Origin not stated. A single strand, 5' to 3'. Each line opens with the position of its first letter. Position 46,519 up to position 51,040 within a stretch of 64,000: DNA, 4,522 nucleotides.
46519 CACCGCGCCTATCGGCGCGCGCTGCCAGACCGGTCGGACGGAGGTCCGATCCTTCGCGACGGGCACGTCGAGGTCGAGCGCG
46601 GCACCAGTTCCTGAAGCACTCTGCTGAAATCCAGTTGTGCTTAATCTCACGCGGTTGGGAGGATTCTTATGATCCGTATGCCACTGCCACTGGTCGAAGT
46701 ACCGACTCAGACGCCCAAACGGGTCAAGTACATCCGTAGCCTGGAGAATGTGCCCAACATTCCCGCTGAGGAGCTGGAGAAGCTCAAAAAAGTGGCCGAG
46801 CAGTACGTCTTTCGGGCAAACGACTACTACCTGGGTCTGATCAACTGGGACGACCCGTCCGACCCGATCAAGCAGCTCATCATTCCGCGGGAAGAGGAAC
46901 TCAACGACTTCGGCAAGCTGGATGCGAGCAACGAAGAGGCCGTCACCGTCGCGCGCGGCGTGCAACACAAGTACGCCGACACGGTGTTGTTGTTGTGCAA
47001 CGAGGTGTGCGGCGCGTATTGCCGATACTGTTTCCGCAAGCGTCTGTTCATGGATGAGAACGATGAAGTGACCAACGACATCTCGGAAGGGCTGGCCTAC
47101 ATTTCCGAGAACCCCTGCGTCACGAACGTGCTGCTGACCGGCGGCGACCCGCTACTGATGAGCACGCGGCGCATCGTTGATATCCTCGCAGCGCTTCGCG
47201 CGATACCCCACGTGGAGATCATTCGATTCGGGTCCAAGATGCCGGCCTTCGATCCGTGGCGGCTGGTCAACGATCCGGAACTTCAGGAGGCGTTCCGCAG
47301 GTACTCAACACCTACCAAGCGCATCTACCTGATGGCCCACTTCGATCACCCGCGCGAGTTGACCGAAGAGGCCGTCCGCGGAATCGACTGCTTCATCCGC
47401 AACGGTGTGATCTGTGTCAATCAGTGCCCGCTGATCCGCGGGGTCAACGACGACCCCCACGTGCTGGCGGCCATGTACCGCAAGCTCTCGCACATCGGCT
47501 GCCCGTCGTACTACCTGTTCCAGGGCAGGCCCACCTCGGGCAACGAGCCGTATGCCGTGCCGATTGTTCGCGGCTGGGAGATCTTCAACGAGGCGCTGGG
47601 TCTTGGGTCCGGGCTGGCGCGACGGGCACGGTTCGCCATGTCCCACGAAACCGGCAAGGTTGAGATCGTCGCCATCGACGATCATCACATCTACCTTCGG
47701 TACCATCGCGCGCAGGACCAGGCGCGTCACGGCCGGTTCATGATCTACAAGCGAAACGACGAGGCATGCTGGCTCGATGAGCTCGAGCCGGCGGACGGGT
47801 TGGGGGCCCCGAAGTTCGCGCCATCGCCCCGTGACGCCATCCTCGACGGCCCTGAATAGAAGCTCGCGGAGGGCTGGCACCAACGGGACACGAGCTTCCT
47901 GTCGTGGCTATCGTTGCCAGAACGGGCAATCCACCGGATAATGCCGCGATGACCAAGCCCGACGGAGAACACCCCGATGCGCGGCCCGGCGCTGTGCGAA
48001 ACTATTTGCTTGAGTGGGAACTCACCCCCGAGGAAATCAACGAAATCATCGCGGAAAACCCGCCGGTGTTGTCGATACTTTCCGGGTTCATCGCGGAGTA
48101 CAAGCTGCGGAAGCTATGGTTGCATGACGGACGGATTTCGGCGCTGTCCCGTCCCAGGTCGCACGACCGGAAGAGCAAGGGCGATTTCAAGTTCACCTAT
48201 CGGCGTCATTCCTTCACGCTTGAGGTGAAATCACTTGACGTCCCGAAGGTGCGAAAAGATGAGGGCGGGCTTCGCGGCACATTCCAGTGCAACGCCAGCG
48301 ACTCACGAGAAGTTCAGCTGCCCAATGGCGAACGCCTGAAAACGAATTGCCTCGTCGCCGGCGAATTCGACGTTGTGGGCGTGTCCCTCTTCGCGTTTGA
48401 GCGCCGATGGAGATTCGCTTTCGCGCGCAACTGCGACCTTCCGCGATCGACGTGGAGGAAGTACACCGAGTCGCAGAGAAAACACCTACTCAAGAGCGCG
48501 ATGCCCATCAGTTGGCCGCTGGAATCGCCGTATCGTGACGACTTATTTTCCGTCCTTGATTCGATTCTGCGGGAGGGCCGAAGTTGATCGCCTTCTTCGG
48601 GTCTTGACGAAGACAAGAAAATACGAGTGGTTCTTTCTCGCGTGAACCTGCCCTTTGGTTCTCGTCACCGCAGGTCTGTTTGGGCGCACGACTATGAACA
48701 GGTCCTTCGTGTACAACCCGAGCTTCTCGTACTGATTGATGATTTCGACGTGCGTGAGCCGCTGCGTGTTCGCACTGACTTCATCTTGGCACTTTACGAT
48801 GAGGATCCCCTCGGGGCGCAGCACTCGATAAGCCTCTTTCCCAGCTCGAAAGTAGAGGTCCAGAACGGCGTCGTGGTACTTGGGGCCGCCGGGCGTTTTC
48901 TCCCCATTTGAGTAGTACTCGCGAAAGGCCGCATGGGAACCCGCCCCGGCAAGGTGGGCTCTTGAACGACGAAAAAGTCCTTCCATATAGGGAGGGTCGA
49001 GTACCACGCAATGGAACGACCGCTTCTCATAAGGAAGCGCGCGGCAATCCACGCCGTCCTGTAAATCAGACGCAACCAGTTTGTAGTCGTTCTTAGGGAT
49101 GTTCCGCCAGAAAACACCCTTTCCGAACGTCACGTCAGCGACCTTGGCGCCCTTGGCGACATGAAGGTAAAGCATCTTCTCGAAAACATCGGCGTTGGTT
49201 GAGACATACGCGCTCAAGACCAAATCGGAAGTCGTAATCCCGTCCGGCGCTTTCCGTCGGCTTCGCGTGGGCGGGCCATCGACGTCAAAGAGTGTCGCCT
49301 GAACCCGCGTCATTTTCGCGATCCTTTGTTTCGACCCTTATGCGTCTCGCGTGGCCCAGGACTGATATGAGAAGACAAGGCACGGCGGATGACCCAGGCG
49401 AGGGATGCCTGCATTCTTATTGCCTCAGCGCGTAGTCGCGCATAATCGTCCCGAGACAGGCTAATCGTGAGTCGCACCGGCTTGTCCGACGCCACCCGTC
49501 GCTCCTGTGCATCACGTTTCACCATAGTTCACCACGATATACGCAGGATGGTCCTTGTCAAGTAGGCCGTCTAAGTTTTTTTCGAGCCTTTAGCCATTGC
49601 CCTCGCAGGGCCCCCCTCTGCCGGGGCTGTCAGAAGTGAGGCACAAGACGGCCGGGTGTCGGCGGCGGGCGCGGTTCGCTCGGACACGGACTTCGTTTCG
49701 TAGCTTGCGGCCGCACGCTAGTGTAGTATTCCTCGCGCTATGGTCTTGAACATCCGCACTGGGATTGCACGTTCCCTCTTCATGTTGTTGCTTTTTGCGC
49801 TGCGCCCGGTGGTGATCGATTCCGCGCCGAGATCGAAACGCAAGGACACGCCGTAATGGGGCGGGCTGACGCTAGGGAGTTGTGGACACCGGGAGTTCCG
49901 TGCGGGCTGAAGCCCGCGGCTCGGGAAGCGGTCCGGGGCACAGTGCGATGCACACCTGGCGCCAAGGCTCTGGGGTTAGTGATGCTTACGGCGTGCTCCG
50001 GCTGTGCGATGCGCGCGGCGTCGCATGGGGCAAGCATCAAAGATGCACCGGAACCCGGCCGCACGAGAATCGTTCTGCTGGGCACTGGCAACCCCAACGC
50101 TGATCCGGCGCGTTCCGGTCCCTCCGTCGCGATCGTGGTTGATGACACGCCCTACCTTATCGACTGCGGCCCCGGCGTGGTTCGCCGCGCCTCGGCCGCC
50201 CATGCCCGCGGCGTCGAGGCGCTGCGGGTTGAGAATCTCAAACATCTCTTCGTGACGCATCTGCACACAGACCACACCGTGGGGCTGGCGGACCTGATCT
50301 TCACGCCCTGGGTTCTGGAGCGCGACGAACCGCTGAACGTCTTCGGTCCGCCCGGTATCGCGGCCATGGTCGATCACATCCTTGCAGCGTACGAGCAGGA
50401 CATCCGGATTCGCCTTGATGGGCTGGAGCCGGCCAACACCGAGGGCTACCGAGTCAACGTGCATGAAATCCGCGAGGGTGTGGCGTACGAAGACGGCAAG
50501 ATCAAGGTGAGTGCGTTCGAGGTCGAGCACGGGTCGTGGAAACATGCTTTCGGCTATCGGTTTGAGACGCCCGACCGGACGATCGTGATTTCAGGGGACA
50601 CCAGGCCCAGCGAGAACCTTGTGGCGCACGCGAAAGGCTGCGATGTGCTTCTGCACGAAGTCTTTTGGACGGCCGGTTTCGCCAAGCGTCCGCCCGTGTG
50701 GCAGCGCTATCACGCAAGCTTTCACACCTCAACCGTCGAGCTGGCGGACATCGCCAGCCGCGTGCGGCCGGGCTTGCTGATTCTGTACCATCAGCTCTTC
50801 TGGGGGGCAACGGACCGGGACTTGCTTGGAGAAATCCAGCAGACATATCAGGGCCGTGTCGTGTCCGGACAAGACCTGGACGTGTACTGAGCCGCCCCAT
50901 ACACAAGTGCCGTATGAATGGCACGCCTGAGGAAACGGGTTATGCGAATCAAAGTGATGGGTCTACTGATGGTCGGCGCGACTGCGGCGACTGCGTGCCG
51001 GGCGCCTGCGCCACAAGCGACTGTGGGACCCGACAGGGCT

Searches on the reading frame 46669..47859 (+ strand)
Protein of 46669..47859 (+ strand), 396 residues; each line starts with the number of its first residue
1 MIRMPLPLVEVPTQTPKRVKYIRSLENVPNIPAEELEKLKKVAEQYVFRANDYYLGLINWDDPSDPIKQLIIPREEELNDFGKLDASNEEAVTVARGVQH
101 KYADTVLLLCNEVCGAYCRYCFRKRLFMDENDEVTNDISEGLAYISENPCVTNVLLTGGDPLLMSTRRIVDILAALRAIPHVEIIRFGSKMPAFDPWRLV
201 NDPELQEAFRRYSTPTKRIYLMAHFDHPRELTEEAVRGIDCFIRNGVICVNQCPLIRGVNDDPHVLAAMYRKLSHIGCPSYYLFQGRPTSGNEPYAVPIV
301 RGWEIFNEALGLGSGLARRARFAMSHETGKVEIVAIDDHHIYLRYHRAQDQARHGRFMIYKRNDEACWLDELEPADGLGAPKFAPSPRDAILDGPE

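Call 26: search_protein_families(library=pfam, proteins=[window:46669-47859:+], max_evalue=0.001)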
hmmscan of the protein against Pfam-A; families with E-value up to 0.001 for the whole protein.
window:46669-47859:+ (396 aa): 2 families
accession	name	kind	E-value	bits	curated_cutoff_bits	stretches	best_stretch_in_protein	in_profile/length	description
PF04055.27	Radical_SAM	-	7e-09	36.5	29.5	1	113-263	6-158/166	Radical SAM superfamily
PF13353.11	Fer4_12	-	0.00045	21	22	1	112-178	13-79/137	4Fe-4S single cluster domain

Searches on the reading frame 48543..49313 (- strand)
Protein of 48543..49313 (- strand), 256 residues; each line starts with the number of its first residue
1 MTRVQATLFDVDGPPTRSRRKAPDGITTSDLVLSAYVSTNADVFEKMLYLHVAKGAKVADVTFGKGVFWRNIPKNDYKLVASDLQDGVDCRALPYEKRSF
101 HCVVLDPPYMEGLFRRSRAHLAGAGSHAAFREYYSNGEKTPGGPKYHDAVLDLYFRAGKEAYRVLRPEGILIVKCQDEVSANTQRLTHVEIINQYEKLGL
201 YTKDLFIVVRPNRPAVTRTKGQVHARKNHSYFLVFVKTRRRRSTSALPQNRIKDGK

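Call 26: search_protein_families(library=pfam, proteins=[window:48543-49313:-], max_evalue=0.001)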
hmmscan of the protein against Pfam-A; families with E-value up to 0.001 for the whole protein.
window:48543-49313:- (256 aa): 1 family
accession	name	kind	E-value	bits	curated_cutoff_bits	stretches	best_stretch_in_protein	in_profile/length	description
PF01555.25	N6_N4_Mtase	-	9.3e-10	39.3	26.7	1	101-242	2-112/221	DNA methylase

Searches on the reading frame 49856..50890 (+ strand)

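Call 26: search_protein_families(library=pfam, proteins=[window:49856-50890:+], max_evalue=0.001)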
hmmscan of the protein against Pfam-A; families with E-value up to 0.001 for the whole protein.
window:49856-50890:+ (344 aa): 2 families
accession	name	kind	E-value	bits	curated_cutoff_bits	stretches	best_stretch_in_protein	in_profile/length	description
PF12706.13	Lactamase_B_2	-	3.9e-22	79.3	27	1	100-312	3-199/200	Beta-lactamase superfamily domain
PF00753.33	Lactamase_B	-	1.1e-09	39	22.7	1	87-312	5-196/196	Metallo-beta-lactamase superfamily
